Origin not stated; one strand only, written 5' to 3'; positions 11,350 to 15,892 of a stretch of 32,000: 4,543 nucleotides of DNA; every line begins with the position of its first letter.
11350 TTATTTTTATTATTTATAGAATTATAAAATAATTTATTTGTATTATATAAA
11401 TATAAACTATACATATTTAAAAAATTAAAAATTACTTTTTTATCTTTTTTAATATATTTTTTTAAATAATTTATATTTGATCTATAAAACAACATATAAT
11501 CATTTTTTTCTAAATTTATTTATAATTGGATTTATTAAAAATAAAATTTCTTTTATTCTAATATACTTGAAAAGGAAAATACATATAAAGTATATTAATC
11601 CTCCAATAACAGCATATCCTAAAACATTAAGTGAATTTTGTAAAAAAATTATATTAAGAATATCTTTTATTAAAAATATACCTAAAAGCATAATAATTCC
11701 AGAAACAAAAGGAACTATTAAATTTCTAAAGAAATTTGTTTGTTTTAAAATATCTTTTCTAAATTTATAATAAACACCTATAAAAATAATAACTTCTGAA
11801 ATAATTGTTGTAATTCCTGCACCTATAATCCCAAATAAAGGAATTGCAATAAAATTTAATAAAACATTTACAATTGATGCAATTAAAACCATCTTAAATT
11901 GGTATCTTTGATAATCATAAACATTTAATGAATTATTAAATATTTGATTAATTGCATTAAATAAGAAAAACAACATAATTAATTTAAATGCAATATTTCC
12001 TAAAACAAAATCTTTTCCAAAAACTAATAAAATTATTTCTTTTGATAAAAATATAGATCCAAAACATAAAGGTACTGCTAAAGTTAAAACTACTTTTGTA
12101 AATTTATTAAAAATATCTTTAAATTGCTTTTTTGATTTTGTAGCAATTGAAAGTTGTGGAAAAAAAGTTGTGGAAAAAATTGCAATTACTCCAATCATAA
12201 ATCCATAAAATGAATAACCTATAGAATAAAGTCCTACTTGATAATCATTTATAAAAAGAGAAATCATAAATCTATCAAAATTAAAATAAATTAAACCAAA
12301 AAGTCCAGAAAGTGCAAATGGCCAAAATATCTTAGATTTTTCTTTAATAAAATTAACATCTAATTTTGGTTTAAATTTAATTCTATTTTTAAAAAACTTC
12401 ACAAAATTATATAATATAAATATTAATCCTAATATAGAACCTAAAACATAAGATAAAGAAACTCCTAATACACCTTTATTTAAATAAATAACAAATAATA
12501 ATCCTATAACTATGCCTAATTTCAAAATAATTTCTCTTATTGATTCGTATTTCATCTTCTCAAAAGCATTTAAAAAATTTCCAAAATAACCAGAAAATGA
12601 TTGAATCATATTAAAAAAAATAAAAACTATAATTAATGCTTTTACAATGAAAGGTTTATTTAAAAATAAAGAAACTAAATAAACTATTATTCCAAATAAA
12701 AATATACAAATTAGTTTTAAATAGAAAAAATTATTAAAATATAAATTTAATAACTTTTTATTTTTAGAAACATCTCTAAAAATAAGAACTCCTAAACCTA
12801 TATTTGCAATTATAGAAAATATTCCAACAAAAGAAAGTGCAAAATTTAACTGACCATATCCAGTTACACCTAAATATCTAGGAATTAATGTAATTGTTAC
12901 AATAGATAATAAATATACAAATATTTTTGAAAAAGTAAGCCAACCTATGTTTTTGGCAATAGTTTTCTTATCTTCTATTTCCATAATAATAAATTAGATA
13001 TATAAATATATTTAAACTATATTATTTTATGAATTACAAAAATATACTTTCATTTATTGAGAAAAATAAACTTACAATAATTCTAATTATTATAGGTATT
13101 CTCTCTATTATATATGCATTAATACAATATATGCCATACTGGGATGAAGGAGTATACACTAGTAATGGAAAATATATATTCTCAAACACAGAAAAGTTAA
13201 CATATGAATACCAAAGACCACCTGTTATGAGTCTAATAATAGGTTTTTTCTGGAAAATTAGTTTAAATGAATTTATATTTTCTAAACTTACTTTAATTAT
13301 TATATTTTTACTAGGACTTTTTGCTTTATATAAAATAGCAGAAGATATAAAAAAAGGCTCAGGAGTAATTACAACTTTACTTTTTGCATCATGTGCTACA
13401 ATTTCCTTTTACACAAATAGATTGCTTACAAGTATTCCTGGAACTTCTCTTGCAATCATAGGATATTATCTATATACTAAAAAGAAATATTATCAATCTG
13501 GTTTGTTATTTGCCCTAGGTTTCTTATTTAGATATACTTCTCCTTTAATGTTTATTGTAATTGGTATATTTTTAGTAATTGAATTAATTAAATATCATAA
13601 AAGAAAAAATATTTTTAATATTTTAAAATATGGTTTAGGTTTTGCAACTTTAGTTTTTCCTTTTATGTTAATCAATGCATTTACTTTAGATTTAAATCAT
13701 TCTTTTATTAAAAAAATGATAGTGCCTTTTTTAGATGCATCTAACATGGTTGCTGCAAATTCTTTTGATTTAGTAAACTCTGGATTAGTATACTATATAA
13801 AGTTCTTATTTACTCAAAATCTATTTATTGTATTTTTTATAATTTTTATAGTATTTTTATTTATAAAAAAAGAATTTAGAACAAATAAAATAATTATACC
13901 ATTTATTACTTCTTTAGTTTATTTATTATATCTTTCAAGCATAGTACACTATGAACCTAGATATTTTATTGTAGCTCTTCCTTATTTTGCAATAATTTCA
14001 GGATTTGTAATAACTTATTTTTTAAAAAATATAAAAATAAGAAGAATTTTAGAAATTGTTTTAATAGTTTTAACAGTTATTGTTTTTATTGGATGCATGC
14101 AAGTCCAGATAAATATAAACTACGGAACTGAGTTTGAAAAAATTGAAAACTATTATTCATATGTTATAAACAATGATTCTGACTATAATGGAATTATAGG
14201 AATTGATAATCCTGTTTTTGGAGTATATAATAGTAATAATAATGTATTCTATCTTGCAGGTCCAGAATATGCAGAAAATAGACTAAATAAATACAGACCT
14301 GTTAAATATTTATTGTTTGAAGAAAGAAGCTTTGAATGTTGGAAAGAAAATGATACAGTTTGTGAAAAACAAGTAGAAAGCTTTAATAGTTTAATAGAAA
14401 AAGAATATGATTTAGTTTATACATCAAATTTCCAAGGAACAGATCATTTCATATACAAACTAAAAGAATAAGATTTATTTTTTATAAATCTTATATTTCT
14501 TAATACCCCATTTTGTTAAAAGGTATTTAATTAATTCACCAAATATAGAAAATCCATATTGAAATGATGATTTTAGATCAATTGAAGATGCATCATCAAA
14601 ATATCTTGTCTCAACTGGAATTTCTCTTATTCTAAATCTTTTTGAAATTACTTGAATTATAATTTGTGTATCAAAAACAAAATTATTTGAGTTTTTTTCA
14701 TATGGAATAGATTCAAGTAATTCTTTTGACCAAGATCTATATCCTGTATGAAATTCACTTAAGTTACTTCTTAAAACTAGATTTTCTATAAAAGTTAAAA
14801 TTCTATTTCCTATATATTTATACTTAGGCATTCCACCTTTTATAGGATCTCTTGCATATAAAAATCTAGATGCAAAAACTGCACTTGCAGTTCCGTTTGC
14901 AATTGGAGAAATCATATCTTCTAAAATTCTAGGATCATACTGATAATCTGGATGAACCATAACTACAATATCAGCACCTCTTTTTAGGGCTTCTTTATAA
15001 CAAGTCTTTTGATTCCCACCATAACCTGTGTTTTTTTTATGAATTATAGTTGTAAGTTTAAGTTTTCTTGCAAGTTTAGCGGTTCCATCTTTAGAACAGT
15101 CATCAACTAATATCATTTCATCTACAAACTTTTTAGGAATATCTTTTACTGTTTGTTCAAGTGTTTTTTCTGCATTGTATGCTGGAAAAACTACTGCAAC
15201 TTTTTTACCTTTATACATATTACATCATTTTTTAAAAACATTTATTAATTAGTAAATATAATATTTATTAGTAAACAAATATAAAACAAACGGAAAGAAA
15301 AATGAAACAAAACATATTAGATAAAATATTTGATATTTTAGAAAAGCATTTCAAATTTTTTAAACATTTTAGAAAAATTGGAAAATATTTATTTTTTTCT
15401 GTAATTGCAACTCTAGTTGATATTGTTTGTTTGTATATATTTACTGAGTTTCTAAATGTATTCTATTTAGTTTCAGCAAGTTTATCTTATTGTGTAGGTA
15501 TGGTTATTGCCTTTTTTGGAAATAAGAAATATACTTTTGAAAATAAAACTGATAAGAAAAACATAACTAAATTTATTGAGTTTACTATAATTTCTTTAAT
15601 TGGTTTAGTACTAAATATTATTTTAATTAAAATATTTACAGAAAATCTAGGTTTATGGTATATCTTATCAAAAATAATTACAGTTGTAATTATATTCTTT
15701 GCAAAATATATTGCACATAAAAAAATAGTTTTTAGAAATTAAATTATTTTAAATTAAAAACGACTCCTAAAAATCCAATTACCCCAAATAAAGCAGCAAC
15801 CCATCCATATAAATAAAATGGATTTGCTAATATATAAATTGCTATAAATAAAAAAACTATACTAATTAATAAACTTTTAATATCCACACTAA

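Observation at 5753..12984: Bacterial teichoic-acid-type enzymes (TagD, TagB/F-like, TagA-like) inside a glycan operon of an archaeal genome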

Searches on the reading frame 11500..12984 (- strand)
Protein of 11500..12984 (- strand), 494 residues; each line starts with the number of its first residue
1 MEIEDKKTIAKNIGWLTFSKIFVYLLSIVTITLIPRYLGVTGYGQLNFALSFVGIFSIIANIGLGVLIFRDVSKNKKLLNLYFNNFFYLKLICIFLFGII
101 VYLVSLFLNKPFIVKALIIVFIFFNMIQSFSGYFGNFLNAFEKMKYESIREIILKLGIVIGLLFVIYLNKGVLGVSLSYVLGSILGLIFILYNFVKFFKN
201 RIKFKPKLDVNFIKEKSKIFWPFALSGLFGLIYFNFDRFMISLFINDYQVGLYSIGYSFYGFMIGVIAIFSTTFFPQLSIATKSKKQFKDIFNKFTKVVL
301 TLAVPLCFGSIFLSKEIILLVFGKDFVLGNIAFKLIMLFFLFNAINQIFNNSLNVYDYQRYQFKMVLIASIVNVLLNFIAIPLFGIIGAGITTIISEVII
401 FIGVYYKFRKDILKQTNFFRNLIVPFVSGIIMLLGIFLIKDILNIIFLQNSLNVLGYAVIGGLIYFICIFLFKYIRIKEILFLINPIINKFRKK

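Call 5: search_protein_families(library=pfam, proteins=[window:11500-12984:-], max_evalue=0.01)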
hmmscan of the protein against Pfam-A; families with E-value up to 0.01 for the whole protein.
window:11500-12984:- (494 aa): 3 families
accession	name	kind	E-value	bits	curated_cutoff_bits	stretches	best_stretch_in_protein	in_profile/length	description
PF01943.22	Polysacc_synt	-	3.4e-42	145.2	28.2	1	10-279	2-271/274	Polysaccharide biosynthesis protein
PF13440.11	Polysacc_synt_3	-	1.9e-17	63.9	23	1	36-326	4-288/293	Polysaccharide biosynthesis protein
PF03023.19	MurJ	-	7.6e-11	41.7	27.4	1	110-428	94-417/451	Lipid II flippase MurJ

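Call 8: search_protein_families(library=ncbifam, proteins=[window:11500-12984:-], max_evalue=0.01)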
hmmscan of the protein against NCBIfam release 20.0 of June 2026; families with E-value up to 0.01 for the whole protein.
window:11500-12984:- (494 aa): 5 families
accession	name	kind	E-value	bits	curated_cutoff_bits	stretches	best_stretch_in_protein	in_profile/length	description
NF041871.1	Wzx_EPS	equivalog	2.3e-14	53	800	1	19-403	12-401/492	exopolysaccharide biosynthesis flippase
TIGR01695.1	murJ_mviN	equivalog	5.3e-13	48.5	235.55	1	87-480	94-504/506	murein biosynthesis integral membrane protein MurJ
NF050818.1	PolSacchBiosHfsF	equivalog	3.2e-11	42.9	700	1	25-405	18-400/468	polysaccharide biosynthesis protein HfsF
NF007773.0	PRK10459.1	equivalog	9.9e-11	41.3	273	1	12-474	10-469/492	MOP flippase family protein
NF047674.1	TeichurnBiosyTuaB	equivalog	1.4e-09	37.5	580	1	6-470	5-467/469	teichuronic acid biosynthesis protein TuaB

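Call 67: find_encoding_contigs(protein=window:11500-12984:-, flank=10000, max_places=4)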
Protein window:11500-12984:- (494 aa): 1 contig read that carries it; 1 place shown.
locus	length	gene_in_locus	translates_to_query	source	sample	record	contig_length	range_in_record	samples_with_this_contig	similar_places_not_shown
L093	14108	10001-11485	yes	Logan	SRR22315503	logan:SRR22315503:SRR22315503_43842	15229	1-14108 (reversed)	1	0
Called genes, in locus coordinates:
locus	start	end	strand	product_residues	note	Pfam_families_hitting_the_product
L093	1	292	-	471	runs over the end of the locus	?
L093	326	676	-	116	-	-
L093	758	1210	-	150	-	-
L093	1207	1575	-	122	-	-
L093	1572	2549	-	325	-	-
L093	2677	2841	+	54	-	PF03911:Sec61_beta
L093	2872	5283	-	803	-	PF10102:DUF2341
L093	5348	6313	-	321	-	-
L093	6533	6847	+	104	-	-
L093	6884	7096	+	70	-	-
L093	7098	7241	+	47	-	-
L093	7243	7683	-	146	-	PF04138:GtrA_DPMS_TM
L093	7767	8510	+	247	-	PF00535:Glycos_transf_2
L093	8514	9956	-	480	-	PF03901:Glyco_transf_22 (weak), PF13231:PMT_2 (weak)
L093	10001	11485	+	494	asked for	PF01943:Polysacc_synt, PF13440:Polysacc_synt_3, PF03023:MurJ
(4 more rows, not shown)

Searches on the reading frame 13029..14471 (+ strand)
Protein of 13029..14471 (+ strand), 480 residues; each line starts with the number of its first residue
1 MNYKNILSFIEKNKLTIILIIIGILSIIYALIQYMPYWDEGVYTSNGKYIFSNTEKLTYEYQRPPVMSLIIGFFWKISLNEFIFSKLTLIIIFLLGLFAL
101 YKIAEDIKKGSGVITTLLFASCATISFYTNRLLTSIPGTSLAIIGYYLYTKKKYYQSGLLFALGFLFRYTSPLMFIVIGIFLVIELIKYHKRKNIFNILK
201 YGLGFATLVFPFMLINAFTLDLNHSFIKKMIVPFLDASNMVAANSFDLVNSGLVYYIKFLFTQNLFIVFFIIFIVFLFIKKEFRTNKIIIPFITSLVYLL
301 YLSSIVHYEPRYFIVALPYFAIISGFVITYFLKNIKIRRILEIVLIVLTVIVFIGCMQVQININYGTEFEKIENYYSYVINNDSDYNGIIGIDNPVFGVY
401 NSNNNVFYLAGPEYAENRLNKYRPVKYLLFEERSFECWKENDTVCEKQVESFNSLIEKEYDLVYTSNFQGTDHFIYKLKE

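Call 5: search_protein_families(library=pfam, proteins=[window:13029-14471:+], max_evalue=0.01)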
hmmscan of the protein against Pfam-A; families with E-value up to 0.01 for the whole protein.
window:13029-14471:+ (480 aa): 2 families
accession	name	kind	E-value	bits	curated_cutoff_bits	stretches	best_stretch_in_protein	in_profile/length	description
PF13231.12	PMT_2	-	2e-07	31.8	26.1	1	63-211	2-156/160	Dolichyl-phosphate-mannose-protein mannosyltransferase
PF03901.23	Glyco_transf_22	-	2.7e-07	30.6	23.8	1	24-359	52-360/414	Alg9-like mannosyltransferase family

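Call 8: search_protein_families(library=ncbifam, proteins=[window:13029-14471:+], max_evalue=0.01)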
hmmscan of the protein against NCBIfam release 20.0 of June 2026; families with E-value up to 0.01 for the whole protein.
window:13029-14471:+ (480 aa): 1 family
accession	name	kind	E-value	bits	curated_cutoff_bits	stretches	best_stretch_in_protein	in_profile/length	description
NF047440.1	LA3751_2_3_fam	subfamily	0.0057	15.5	200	1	48-403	68-438/460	LA_3751/LA_3752 family putative glycosyltransferase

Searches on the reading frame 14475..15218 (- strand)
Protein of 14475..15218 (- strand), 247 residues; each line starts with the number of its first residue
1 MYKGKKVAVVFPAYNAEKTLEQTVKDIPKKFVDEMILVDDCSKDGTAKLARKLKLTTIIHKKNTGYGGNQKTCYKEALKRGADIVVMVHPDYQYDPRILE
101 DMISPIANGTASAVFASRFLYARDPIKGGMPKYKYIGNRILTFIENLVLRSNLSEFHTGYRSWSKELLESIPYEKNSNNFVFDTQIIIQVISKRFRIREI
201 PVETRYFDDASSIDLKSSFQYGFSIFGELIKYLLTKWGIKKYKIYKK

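Call 9: search_protein_families(library=pfam, proteins=[window:14475-15218:-], max_evalue=0.001)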
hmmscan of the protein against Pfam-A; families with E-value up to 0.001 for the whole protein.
window:14475-15218:- (247 aa): 1 family
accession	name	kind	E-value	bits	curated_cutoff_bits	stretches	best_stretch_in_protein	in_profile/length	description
PF00535.33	Glycos_transf_2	-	6.4e-20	72.2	23.3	1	9-169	2-165/168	Glycosyl transferase family 2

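Call 64: search_protein_families(library=ncbifam, proteins=[window:14475-15218:-], max_evalue=0.001)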
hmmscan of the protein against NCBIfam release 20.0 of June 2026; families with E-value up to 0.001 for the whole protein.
window:14475-15218:- (247 aa): 15 families
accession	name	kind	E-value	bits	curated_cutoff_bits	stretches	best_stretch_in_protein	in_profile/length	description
TIGR04182.1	glyco_TIGR04182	equivalog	1.4e-24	87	325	1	6-233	1-218/293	S-layer glycoprotein N-glycosyltransferase AglJ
NF058614.1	PPMAGASynPpgS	equivalog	8.5e-17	61.3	370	1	7-212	2-204/226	polyprenyl-phospho-N-acetylgalactosaminyl synthase PpgS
NF041391.1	DPhHxTase_Halo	equivalog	1.5e-14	53.5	375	1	13-210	3-189/213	dolichyl-phosphate hexose transferase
NF010496.0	PRK13915.1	equivalog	9.4e-10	38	262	1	3-123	29-157/307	glucosyl-3-phosphoglycerate synthase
TIGR04283.1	glyco_like_mftF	equivalog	1.7e-08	34.4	182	1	8-119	2-111/221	TIGR04283 family arsenosugar biosynthesis glycosyltransferase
NF047683.1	TeichurnBiosyTuaG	equivalog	4.4e-08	33.1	400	1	4-64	5-72/252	teichuronic acid biosynthesis protein TuaG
TIGR03937.1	PgaC_IcaA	equivalog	6e-06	25.5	422.3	1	5-108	45-152/407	poly-beta-1,6-N-acetyl-D-glucosamine synthase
NF047588.1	GlcsyltransPgfSStrep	equivalog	0.00011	21.6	500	1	6-111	2-115/308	glycosyltransferase PgfS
NF007482.0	PRK10073.1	equivalog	0.00011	21.4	423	1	4-73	5-80/334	glycosyltransferase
NF050050.1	ProtGlycPglI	equivalog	0.00025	20.5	500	1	6-110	3-112/306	GalNAc(5)-diNAcBac-PP-undecaprenol beta-1,3-glucosyltransferase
TIGR03965.1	mycofact_glyco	equivalog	0.00035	19.6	280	1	5-114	74-187/467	mycofactocin biosynthesis glycosyltransferase MftF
NF053739.1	GlytfEpsEBac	equivalog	0.00038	19.5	450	1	6-53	2-51/265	glycosyltransferase EpsE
NF041875.1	EPS_EpsD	equivalog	0.0004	19.9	370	1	7-107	1-105/325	exopolysaccharide biosynthesis glycosyltransferase EpsD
TIGR03469.1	HpnB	hypoth_equivalog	0.0004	19.5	379.25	1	6-54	45-96/386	hopene-associated glycosyltransferase HpnB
NF041865.1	EpsU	equivalog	0.00054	19.1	700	1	5-109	39-150/394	exopolysaccharide biosynthesis GT2 family glycosyltransferase EpsU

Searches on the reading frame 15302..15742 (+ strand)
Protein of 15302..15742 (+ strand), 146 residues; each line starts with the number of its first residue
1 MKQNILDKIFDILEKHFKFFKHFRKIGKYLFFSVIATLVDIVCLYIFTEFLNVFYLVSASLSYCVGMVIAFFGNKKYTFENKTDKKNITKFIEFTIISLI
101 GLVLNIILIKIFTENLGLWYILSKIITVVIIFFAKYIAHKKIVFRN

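Call 9: search_protein_families(library=pfam, proteins=[window:15302-15742:+], max_evalue=0.001)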
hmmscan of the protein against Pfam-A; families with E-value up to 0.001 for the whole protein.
window:15302-15742:+ (146 aa): 1 family
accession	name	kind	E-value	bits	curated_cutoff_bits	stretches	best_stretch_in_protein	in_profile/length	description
PF04138.20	GtrA_DPMS_TM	-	1.4e-24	86.9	26.1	1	28-144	1-117/117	GtrA/DPMS, transmembrane domain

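Call 64: search_protein_families(library=ncbifam, proteins=[window:15302-15742:+], max_evalue=0.001)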
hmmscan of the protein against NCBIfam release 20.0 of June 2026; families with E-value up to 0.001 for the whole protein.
window:15302-15742:+ (146 aa): 1 family
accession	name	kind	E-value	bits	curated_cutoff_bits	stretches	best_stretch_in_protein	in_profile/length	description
NF037976.1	gtrA_1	subfamily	0.00023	21.3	50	1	28-144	4-126/126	GtrA family protein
